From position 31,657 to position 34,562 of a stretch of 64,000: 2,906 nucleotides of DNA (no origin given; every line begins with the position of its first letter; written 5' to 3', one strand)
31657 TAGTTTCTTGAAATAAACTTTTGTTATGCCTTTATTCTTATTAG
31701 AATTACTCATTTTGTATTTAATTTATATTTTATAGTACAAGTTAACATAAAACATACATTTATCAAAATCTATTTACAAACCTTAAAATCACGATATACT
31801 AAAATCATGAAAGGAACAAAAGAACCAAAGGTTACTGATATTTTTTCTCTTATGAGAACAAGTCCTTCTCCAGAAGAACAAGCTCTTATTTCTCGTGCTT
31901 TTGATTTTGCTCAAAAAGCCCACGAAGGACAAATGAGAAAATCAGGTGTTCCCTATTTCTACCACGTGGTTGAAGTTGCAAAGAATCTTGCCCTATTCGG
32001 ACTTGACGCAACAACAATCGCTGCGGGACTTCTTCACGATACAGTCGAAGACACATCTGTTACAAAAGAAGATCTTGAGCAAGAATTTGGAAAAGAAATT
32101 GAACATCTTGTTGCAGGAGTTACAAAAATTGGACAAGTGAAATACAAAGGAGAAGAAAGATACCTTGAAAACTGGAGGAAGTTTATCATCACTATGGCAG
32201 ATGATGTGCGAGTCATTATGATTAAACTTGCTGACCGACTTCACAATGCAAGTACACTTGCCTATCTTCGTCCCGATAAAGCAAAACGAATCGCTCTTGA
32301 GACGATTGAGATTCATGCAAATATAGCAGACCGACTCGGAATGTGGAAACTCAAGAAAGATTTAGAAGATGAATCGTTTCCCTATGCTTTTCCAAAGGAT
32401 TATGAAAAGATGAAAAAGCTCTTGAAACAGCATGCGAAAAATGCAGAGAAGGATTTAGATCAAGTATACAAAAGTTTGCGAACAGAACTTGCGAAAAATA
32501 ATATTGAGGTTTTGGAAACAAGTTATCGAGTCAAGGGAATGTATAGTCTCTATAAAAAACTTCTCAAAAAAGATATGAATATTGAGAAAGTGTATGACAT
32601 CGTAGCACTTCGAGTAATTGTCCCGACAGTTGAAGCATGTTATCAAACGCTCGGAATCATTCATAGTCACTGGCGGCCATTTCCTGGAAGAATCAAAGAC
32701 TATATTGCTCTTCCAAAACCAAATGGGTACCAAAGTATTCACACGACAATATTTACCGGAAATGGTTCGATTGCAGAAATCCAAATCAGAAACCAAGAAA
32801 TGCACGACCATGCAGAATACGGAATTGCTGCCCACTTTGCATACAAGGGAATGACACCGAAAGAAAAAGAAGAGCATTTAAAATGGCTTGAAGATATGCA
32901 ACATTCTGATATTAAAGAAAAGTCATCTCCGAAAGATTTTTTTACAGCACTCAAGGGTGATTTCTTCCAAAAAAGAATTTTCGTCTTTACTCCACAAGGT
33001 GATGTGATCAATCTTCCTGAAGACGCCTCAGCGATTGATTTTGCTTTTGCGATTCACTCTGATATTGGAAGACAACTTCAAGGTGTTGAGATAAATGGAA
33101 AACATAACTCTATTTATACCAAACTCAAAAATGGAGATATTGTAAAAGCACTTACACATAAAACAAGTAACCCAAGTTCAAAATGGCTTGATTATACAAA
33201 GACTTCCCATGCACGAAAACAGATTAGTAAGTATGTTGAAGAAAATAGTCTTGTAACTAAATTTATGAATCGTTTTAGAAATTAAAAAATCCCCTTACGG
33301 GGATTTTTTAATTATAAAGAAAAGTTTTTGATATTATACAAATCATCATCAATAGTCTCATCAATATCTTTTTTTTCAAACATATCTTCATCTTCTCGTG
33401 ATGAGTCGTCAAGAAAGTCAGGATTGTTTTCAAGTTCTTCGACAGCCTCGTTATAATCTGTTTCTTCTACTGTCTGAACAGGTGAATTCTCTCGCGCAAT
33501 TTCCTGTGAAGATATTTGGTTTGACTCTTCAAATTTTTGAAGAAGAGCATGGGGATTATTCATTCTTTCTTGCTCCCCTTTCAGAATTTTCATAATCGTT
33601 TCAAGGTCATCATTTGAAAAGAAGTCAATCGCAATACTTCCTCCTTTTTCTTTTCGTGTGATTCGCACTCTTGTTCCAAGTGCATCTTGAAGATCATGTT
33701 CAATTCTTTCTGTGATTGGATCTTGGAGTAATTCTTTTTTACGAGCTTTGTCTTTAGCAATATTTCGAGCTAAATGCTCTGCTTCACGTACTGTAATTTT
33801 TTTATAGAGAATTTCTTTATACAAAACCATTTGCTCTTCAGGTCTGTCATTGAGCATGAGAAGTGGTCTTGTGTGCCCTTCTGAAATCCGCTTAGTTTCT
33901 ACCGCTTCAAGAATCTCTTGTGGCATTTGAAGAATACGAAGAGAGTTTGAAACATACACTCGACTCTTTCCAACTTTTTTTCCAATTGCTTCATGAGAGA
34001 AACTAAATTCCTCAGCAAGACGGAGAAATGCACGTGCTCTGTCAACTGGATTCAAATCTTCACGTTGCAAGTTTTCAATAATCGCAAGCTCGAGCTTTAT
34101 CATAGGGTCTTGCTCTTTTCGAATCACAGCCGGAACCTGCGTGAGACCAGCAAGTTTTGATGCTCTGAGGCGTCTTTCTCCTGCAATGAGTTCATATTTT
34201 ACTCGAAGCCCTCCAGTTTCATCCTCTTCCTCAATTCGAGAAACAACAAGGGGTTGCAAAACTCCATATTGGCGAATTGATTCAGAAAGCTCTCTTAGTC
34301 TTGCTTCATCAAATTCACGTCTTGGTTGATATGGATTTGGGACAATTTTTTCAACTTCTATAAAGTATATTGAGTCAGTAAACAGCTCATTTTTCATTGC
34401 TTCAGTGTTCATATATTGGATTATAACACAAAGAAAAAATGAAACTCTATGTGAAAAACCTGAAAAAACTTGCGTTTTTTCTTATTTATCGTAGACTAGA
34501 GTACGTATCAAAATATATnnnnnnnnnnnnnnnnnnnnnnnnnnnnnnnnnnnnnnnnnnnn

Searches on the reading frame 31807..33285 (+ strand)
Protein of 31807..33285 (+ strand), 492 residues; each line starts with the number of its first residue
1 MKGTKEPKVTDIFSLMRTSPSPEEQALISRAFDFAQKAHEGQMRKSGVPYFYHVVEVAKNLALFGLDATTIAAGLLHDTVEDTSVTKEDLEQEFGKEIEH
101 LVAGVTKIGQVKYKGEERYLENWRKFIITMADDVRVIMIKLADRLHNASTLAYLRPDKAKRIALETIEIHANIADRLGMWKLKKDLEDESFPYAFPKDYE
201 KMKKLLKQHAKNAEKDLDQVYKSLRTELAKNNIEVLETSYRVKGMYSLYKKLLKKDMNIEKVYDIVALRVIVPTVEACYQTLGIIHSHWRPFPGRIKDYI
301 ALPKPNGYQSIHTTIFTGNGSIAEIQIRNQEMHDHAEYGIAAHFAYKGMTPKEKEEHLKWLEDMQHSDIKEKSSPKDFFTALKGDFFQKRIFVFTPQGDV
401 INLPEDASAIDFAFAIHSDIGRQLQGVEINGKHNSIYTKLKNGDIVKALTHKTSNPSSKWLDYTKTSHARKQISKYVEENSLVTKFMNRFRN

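Call 8: search_protein_families(library=pfam, proteins=[window:31807-33285:+], max_evalue=0.001)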
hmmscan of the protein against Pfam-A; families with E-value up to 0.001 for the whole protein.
window:31807-33285:+ (492 aa): 4 families
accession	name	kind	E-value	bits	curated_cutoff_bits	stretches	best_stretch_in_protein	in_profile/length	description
PF13328.12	HD_4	-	2.8e-42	144.5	27.2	1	31-180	1-156/156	HD domain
PF04607.23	RelA_SpoT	-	8.1e-38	129.6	27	1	241-348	2-110/113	Region found in RelA / SpoT proteins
PF02824.27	TGS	-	2.8e-15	56.5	22.2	1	391-447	1-57/60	TGS domain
PF01966.28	HD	-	2.5e-10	41.1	22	1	50-147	1-115/116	HD domain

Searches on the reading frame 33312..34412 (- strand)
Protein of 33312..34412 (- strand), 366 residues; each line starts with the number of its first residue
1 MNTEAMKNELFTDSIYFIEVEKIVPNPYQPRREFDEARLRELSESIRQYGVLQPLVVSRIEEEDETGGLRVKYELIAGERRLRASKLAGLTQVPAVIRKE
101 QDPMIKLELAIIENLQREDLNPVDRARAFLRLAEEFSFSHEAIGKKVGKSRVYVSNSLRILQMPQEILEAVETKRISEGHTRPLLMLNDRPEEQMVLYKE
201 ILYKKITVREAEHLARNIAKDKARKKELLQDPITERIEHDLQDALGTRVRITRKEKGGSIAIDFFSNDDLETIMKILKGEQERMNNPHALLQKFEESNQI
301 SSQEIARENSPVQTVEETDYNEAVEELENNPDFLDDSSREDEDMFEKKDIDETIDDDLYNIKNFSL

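Call 8: search_protein_families(library=pfam, proteins=[window:33312-34412:-], max_evalue=0.001)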
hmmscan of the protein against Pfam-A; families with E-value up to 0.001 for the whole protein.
window:33312-34412:- (366 aa): 3 families
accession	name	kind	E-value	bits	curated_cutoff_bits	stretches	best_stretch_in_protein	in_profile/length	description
PF02195.25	ParB_N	-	2e-29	101.9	26.3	1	14-116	2-95/95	ParB N-terminal domain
PF17762.8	HTH_ParB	-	6.9e-29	100.4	22.6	1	118-219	1-101/102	ParB HTH domain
PF23552.2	ParB_C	-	2.5e-10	40.1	23.8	1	231-277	2-49/50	ParB dimerisation domain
